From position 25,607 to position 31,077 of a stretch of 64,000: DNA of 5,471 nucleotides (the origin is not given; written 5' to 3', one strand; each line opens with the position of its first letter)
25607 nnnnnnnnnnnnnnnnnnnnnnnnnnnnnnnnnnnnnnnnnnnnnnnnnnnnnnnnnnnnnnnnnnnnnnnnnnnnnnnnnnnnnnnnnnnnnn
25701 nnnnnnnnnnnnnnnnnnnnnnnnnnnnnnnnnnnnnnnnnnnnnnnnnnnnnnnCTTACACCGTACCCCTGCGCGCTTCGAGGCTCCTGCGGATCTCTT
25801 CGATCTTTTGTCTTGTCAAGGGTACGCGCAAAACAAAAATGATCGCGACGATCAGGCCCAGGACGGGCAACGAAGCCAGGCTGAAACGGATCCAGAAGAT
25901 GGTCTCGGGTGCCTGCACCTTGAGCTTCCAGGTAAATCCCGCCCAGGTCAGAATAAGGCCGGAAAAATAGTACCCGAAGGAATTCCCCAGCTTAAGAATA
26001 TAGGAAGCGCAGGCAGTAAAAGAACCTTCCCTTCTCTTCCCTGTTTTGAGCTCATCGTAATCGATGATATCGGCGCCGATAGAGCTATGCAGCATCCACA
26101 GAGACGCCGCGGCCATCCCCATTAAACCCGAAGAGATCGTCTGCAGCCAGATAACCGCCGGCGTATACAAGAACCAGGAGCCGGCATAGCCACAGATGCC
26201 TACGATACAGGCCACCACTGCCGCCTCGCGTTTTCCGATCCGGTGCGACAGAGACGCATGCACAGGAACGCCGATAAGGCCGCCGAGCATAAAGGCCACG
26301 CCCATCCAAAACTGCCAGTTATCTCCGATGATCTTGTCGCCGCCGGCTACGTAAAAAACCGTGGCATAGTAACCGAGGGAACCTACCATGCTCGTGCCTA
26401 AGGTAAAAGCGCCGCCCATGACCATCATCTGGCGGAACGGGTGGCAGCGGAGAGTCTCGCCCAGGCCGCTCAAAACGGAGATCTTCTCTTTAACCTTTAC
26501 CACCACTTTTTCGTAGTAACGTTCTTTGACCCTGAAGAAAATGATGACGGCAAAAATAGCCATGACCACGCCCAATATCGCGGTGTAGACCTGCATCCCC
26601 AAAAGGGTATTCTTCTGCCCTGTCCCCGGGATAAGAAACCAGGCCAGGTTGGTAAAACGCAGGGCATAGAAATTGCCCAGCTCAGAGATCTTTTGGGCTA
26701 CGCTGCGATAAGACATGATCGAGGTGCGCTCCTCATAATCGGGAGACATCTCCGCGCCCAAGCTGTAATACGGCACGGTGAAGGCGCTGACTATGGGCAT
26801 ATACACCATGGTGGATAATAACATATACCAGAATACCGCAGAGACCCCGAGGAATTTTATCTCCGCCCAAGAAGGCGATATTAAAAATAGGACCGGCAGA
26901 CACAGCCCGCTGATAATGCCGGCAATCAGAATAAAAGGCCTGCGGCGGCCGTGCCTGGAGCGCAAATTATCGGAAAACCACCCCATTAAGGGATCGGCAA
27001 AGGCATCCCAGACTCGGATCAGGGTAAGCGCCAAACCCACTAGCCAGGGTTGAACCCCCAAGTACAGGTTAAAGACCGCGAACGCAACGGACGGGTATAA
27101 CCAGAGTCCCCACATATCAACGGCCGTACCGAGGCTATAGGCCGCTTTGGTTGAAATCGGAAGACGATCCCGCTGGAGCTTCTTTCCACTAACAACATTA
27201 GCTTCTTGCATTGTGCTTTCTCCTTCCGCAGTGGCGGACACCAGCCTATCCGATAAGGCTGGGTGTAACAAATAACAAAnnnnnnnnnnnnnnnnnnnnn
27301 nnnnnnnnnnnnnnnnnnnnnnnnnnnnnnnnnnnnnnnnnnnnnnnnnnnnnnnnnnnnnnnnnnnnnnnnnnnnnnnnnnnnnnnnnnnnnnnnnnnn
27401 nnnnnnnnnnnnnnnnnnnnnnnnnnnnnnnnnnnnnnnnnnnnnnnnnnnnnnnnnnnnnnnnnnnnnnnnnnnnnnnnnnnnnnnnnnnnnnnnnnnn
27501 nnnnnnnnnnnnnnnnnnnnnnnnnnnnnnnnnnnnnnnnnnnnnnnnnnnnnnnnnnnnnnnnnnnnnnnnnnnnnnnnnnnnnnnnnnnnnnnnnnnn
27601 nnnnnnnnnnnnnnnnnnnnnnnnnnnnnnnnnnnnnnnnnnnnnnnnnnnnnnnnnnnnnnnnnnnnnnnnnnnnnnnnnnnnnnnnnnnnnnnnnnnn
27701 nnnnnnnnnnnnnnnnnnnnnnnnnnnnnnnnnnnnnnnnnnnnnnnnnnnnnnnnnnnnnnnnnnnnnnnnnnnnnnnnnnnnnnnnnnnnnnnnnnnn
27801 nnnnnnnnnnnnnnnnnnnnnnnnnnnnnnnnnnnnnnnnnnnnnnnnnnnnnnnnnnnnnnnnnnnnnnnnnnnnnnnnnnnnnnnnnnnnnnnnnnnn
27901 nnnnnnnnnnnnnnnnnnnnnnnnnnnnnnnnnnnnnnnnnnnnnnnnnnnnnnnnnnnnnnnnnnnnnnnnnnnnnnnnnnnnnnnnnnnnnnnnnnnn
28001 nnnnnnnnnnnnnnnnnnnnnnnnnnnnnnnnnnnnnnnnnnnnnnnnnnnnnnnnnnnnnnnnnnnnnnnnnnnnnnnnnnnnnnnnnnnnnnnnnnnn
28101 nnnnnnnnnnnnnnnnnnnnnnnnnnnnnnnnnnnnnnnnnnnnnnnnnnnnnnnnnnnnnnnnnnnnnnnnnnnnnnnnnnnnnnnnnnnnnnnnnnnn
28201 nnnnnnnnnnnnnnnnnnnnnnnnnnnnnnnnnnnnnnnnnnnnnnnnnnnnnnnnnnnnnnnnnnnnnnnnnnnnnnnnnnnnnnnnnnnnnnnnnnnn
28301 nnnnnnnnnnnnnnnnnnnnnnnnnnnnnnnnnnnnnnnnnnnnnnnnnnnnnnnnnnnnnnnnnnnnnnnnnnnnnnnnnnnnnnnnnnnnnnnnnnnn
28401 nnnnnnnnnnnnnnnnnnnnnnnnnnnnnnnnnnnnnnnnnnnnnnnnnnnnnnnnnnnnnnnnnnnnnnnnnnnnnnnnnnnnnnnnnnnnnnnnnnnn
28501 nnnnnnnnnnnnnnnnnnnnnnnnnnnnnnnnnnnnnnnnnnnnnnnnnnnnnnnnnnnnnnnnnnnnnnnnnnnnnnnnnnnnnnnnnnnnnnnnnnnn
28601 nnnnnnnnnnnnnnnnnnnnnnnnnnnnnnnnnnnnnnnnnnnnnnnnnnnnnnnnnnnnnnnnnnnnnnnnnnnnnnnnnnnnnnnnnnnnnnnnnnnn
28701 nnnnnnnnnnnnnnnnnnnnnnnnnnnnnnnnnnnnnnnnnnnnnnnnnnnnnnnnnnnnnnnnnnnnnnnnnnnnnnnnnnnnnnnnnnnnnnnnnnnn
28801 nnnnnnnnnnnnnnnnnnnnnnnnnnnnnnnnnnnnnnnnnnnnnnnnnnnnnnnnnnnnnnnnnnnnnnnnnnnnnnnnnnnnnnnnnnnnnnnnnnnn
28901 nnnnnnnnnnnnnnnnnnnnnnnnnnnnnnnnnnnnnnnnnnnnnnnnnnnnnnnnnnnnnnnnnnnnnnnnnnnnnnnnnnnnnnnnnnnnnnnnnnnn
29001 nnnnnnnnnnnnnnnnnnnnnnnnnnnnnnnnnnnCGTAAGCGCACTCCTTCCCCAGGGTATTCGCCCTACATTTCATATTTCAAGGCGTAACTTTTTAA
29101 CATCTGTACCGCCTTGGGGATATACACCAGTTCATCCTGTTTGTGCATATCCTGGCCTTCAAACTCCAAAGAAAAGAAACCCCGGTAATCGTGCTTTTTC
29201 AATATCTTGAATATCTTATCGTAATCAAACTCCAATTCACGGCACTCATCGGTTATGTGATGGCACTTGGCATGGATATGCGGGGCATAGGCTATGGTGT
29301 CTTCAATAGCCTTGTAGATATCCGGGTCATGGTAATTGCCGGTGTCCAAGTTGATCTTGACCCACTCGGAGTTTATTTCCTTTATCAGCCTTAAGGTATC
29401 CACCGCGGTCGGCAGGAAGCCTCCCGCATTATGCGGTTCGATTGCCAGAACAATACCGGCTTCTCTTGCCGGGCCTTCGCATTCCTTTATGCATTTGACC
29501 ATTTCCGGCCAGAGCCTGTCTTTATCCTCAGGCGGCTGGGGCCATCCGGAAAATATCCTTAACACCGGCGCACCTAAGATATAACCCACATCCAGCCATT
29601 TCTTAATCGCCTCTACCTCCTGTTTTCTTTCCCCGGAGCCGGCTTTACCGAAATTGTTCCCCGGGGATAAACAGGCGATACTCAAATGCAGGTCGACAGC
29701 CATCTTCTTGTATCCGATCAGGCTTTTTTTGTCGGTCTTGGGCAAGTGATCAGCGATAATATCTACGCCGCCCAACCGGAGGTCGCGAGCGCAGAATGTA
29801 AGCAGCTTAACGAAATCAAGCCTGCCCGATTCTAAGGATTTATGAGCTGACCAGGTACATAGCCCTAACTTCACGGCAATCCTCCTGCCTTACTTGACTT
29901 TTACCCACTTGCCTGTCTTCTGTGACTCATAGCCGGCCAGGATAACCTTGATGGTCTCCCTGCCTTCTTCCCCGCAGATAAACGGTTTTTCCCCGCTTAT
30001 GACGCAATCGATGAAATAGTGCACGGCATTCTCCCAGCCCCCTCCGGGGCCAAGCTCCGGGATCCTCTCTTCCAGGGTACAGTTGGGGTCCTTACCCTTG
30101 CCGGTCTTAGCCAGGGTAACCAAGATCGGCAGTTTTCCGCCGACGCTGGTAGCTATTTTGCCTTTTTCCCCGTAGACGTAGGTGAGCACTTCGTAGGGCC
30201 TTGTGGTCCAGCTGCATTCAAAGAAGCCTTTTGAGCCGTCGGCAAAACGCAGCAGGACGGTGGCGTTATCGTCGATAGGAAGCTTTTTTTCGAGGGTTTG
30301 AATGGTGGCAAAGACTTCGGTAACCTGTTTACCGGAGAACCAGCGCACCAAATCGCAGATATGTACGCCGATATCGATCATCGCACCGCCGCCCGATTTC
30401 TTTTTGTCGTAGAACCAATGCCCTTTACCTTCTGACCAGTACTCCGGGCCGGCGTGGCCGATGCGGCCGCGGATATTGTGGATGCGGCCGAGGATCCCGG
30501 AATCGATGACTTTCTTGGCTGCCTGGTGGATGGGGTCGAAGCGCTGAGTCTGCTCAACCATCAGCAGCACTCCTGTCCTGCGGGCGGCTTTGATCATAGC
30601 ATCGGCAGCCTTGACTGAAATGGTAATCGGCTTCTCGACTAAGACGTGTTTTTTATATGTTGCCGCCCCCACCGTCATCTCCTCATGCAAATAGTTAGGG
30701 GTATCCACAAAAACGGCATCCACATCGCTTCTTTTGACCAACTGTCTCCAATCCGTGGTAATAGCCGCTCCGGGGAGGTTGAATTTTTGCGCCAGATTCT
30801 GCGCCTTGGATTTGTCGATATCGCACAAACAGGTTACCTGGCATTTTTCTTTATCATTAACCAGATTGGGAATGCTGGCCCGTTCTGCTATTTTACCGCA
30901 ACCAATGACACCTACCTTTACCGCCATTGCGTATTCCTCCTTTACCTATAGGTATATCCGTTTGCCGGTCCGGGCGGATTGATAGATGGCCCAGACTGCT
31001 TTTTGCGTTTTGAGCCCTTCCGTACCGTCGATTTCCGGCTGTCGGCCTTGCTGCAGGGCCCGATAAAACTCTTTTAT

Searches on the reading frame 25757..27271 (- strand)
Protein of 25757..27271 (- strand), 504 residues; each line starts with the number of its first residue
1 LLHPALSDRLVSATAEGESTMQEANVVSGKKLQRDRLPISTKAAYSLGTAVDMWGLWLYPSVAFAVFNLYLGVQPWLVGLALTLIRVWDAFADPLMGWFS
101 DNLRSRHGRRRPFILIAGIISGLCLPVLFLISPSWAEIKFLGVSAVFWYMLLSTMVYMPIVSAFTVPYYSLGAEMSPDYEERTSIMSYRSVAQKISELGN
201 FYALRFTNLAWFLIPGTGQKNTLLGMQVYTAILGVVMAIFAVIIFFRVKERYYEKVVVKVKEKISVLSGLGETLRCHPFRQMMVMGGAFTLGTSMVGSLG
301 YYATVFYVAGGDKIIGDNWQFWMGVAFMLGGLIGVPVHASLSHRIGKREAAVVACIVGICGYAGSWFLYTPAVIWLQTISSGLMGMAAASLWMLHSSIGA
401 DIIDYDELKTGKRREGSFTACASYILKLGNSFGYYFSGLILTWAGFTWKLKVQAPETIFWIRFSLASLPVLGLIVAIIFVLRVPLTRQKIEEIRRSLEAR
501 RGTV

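Call 14: search_protein_families(library=pfam, proteins=[window:25757-27271:-], max_evalue=0.001)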
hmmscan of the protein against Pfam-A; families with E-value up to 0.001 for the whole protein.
window:25757-27271:- (504 aa): 2 families
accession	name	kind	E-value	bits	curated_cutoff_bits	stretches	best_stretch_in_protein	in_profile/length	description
PF13347.12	MFS_2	-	2.6e-67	227.7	27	1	68-487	25-427/427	MFS/sugar transport protein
PF07690.21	MFS_1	-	1.1e-14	54.6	33.4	1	47-394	3-318/347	Major Facilitator Superfamily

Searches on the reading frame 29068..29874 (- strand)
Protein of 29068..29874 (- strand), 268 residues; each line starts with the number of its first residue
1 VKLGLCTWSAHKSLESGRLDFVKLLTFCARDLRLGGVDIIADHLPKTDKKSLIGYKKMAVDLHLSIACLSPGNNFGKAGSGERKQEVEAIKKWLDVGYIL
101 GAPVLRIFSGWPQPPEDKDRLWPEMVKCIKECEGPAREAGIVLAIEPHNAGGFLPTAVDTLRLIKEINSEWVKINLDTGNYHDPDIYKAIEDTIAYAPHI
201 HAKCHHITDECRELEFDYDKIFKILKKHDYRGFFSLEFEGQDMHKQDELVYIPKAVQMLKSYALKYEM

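Call 14: search_protein_families(library=pfam, proteins=[window:29068-29874:-], max_evalue=0.001)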
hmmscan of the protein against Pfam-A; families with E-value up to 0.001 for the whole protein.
window:29068-29874:- (268 aa): 1 family
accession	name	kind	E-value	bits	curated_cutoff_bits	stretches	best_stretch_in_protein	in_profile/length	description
PF01261.30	AP_endonuc_2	-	6.7e-29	101.7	31.1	1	36-260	11-247/249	Xylose isomerase-like TIM barrel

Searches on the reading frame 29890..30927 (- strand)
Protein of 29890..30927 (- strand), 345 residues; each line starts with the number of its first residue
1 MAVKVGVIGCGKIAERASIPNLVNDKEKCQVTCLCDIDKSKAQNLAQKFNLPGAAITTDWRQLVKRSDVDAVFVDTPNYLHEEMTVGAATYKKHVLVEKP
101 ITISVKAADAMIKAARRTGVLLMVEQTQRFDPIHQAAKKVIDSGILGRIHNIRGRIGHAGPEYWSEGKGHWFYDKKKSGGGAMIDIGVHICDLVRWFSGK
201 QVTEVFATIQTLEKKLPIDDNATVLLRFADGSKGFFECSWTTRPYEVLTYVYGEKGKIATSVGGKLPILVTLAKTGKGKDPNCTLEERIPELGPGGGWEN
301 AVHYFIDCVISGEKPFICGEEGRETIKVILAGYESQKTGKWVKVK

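Call 14: search_protein_families(library=pfam, proteins=[window:29890-30927:-], max_evalue=0.001)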
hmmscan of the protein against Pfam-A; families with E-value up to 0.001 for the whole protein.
window:29890-30927:- (345 aa): 4 families
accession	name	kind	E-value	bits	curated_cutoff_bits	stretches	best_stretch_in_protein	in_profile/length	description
PF22725.1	GFO_IDH_MocA_C3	-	2.7e-34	118.3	27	1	134-258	1-123/124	GFO/IDH/MocA C-terminal domain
PF01408.29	GFO_IDH_MocA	-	6.5e-29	101.5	24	1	3-125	1-119/120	Oxidoreductase family, NAD-binding Rossmann fold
PF02894.22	GFO_IDH_MocA_C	-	1.4e-18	68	22.9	1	138-344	1-218/218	Oxidoreductase family, C-terminal alpha/beta domain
PF08635.15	ox_reductase_C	-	0.00098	19.3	22.5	0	135-203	7-69/142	Putative oxidoreductase C terminal domain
